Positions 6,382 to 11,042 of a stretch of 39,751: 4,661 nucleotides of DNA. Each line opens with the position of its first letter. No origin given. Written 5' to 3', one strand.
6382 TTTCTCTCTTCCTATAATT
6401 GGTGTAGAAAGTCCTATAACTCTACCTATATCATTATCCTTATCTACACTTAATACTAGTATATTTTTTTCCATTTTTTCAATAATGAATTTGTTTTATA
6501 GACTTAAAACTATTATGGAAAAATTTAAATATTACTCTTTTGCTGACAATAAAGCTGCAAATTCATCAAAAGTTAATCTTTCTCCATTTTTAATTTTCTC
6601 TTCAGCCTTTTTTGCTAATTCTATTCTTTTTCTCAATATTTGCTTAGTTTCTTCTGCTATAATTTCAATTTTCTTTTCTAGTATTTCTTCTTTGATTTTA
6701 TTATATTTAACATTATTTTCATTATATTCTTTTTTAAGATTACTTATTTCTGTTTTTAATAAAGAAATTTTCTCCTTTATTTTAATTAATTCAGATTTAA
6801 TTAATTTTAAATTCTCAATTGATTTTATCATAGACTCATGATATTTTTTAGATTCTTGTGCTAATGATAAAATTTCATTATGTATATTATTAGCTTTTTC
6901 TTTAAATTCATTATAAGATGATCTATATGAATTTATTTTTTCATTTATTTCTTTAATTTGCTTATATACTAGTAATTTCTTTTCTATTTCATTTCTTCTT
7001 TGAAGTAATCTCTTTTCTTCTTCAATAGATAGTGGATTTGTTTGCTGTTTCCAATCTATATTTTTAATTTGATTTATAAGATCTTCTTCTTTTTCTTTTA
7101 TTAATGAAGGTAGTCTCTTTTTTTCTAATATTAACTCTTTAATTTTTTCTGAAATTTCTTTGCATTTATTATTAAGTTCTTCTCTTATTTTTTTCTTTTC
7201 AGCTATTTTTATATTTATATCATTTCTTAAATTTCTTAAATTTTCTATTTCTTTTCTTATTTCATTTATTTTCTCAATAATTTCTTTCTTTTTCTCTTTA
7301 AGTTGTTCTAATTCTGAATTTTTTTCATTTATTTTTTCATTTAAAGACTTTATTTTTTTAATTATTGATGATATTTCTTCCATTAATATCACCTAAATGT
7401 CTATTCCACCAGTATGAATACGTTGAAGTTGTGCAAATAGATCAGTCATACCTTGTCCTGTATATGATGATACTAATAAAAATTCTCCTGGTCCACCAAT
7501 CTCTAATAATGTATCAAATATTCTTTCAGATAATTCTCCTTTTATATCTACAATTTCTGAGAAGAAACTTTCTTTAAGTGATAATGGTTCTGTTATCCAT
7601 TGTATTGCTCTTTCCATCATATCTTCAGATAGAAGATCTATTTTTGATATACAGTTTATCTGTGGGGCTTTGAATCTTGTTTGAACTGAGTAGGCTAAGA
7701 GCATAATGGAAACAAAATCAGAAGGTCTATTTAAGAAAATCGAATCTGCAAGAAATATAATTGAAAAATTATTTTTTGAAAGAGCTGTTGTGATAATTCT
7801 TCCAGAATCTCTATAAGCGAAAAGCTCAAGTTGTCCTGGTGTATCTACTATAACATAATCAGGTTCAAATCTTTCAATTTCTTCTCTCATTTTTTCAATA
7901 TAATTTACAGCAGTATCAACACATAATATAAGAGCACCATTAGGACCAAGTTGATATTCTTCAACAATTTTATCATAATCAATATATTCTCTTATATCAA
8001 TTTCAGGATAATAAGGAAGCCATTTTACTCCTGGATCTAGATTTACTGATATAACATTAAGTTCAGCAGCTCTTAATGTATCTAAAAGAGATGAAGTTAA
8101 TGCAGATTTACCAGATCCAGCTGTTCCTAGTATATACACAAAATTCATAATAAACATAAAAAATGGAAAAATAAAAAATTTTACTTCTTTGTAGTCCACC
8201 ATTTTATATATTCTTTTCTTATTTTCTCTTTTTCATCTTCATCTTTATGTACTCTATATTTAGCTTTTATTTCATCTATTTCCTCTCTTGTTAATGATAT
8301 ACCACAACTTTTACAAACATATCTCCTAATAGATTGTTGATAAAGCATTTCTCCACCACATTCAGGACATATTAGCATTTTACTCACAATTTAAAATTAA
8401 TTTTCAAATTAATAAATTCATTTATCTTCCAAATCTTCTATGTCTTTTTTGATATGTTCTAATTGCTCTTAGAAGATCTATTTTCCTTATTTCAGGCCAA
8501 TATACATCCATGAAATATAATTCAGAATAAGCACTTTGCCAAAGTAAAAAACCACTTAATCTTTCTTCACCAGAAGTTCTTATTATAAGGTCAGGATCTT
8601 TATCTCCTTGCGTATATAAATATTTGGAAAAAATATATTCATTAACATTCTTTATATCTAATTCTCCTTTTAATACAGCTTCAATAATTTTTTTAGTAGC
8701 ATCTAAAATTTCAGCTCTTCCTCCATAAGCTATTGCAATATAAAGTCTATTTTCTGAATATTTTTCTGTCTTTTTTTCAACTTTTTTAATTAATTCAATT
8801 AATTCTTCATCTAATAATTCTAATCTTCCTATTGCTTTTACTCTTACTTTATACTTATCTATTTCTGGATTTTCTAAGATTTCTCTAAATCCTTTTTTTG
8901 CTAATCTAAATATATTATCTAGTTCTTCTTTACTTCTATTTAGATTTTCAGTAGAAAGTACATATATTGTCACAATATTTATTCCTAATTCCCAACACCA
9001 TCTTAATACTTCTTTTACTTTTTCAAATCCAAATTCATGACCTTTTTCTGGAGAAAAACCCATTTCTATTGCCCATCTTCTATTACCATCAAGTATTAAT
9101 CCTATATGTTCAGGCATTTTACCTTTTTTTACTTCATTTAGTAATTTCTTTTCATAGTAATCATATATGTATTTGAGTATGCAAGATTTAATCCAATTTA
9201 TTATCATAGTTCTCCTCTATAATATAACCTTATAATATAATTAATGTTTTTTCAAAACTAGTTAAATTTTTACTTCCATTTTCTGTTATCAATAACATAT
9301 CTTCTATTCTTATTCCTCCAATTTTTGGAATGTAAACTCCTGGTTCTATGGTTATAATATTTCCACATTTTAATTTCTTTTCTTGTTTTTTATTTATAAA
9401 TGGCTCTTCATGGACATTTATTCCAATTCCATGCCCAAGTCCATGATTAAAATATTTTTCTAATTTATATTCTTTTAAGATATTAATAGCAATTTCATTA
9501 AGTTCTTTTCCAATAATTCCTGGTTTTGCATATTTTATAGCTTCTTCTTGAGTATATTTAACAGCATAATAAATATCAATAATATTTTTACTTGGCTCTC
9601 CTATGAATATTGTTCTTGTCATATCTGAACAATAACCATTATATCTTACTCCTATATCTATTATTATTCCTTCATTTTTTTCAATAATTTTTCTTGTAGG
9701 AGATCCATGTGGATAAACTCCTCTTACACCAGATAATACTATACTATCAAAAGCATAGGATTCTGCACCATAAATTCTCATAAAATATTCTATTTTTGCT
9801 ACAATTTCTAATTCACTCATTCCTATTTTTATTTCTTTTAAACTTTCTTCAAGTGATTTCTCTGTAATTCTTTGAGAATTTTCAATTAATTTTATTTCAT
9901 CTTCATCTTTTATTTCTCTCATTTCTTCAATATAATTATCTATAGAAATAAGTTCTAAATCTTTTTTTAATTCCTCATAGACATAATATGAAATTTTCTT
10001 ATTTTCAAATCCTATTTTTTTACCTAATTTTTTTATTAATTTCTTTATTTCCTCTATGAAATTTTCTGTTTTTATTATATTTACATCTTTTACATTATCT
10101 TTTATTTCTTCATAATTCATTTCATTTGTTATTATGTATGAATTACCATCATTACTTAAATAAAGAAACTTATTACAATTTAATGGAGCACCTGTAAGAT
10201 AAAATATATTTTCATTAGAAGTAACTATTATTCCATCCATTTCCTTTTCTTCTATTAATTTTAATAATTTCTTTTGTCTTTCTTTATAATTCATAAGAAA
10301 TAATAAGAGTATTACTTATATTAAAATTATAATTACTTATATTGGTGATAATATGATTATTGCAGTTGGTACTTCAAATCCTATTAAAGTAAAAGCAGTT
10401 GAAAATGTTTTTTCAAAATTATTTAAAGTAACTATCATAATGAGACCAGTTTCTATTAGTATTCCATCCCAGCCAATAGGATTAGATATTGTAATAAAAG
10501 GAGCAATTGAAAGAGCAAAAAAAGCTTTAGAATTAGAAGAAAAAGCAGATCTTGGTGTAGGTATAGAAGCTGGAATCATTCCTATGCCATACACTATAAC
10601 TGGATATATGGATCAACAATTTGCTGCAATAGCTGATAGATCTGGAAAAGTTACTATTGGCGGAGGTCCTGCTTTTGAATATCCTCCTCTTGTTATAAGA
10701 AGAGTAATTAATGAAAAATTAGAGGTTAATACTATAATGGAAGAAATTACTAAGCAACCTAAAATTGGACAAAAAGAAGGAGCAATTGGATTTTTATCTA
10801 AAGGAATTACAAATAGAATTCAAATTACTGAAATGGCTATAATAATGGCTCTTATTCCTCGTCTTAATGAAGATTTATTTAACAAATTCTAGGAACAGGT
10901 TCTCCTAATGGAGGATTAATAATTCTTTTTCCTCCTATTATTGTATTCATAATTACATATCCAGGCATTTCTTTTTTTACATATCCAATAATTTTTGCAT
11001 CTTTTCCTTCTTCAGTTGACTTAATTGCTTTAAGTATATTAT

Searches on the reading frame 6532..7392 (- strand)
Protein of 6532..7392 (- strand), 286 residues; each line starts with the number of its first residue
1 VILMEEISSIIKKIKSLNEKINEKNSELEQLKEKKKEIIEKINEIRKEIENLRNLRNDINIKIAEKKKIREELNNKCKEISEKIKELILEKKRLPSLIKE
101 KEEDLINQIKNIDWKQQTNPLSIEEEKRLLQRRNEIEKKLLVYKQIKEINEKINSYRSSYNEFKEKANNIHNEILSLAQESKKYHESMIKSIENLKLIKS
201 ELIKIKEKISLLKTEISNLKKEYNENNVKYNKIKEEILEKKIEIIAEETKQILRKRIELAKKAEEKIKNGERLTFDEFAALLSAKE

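Call 36: search_protein_families(library=pfam, max_evalue=0.00001, proteins=[window:6532-7392:-])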
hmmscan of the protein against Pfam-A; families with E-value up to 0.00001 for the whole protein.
window:6532-7392:- (286 aa): 2 families
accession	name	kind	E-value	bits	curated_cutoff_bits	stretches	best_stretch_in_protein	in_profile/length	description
PF23435.1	DUF7121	-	6.3e-06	26.2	29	0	10-275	37-295/307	Family of unknown function (DUF7121)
PF14662.11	KASH_CCD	-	7.3e-06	26.5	43.3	1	6-97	96-187/191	Coiled-coil region of CCDC155 or KASH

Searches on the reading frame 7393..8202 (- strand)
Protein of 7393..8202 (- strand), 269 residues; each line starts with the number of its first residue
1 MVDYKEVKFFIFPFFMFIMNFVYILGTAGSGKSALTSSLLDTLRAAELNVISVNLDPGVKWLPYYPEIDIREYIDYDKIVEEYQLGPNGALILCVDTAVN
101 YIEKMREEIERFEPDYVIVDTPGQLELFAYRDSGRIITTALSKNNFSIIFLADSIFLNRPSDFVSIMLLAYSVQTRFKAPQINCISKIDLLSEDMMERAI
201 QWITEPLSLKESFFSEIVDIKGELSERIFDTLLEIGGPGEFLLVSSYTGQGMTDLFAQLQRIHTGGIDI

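Call 36: search_protein_families(library=pfam, max_evalue=0.00001, proteins=[window:7393-8202:-])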
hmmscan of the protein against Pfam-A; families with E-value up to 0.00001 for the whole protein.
window:7393-8202:- (269 aa): 1 family
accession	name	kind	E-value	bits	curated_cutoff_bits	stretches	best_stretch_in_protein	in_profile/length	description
PF03029.23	ATP_bind_1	-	6.6e-62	209.9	27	1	24-262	1-237/240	Conserved hypothetical ATP binding protein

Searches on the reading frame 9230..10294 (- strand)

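Call 37: search_protein_families(library=pfam, max_evalue=0.00001, proteins=[window:9230-10294:-])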
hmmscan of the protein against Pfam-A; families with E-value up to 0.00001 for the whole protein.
window:9230-10294:- (354 aa): 2 families
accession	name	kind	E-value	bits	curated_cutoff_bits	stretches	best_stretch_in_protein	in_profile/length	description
PF00557.29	Peptidase_M24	-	1.7e-65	221.2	23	1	136-338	2-208/208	Metallopeptidase family M24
PF01321.24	Creatinase_N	-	1.2e-23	84.4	22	1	6-128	1-128/128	Creatinase/Prolidase N-terminal domain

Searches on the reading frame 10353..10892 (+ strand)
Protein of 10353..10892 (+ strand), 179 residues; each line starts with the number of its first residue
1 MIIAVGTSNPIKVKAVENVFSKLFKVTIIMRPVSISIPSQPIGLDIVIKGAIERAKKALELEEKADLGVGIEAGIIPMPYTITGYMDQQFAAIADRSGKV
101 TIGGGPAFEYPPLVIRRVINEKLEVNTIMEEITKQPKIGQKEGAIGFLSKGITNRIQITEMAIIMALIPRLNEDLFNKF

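Call 37: search_protein_families(library=pfam, max_evalue=0.00001, proteins=[window:10353-10892:+])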
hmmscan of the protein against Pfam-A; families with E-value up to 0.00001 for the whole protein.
window:10353-10892:+ (179 aa): 1 family
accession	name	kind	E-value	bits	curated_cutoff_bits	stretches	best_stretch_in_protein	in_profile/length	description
PF01931.24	NTPase_I-T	-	2e-47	161.5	25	1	6-171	1-162/162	Protein of unknown function DUF84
